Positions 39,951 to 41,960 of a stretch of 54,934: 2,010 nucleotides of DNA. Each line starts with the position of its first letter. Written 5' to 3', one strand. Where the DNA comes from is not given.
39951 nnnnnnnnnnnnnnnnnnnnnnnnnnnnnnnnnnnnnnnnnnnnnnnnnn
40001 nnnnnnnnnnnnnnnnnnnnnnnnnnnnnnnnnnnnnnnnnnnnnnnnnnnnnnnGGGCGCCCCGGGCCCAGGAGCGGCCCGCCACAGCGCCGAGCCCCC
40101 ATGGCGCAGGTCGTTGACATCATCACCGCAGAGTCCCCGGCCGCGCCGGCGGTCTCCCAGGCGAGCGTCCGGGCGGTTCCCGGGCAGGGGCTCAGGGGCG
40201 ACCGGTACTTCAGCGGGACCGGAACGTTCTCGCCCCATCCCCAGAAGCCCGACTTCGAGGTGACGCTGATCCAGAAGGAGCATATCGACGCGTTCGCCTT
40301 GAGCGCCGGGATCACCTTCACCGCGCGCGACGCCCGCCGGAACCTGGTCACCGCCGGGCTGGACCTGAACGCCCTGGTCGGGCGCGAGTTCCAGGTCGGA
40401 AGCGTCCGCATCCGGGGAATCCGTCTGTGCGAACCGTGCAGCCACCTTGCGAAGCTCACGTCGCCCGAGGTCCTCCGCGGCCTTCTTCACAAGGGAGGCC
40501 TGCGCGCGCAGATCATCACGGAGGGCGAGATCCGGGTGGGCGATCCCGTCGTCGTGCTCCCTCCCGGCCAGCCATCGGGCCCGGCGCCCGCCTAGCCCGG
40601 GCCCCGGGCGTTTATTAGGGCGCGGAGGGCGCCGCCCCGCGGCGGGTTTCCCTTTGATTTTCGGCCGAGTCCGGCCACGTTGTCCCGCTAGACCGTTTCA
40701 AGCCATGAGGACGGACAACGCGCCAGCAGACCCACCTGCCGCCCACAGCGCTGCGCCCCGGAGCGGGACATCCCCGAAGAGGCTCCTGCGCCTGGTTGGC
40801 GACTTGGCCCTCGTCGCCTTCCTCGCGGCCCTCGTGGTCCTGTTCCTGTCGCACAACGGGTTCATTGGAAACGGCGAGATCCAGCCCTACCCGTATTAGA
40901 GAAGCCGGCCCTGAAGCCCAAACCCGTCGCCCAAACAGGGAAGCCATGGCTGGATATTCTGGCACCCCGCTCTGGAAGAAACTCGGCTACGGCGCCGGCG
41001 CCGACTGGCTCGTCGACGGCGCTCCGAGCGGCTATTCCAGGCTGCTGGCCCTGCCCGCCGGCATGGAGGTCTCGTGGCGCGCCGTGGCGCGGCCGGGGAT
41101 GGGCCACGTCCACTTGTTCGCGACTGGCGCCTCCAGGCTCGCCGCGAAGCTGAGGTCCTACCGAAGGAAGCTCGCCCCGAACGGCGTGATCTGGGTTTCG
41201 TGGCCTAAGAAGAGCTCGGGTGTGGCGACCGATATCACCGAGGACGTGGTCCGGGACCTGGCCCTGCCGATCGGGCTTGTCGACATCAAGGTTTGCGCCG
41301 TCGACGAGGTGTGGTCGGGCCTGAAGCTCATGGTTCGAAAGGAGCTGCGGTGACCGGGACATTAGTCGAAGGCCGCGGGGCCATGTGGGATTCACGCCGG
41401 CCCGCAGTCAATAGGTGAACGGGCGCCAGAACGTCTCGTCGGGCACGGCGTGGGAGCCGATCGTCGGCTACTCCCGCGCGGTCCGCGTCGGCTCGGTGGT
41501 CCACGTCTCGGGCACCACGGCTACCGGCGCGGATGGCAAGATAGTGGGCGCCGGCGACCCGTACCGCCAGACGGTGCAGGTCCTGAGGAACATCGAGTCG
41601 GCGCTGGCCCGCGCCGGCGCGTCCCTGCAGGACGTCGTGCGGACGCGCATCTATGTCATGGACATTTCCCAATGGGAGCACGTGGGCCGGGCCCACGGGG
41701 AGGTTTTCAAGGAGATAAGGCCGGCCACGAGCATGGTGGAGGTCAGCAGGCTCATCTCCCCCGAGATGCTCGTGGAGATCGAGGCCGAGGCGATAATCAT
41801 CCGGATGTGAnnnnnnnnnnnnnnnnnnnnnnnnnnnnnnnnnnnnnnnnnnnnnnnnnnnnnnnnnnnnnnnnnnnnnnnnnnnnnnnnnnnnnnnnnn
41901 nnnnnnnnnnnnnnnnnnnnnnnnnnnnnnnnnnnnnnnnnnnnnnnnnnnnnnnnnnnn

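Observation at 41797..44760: Base-excision and ribonucleotide-excision repair cluster: mutY divergent (30-bp gap) from adjacent rnhC (RNase HIII) and rnhB (RNase HII), with a histidine kinase overlapping the rnhB 3' end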

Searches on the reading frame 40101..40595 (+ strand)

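Call 4: search_protein_families(library=pfam, proteins=[window:40101-40595:+])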
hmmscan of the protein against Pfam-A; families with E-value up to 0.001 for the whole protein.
window:40101-40595:+ (164 aa): 1 family
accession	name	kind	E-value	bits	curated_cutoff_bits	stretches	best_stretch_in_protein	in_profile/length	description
PF03473.23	MOSC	-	3.3e-12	46.9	22.7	1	49-150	7-119/120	MOSC domain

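Call 5: search_protein_families(library=ncbifam, proteins=[window:40101-40595:+])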
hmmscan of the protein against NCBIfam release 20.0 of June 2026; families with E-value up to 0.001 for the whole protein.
window:40101-40595:+ (164 aa): 0 families

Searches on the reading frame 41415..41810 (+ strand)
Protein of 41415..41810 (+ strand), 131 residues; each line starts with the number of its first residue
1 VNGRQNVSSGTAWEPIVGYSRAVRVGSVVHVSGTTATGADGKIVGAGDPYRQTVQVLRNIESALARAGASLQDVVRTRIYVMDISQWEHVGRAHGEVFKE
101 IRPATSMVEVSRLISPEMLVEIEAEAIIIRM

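Call 4: search_protein_families(library=pfam, proteins=[window:41415-41810:+])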
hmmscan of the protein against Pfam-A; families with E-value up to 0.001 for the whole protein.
window:41415-41810:+ (131 aa): 1 family
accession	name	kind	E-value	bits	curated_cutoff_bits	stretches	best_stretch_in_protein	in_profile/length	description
PF01042.26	Ribonuc_L-PSP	-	1.4e-32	112.7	27.3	1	12-127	4-120/121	Endoribonuclease L-PSP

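Call 5: search_protein_families(library=ncbifam, proteins=[window:41415-41810:+])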
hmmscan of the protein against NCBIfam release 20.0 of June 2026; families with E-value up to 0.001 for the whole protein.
window:41415-41810:+ (131 aa): 3 families
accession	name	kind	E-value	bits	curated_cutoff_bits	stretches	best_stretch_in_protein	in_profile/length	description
TIGR00004.1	TIGR00004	subfamily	8.9e-22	77.6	106.25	1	5-126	2-123/125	Rid family detoxifying hydrolase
TIGR03610.1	RutC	equivalog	5.9e-17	61.9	169.1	1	8-126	8-124/127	pyrimidine utilization protein C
NF008490.0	PRK11401.1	equivalog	4e-08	33.2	222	1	12-130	10-127/129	enamine/imine deaminase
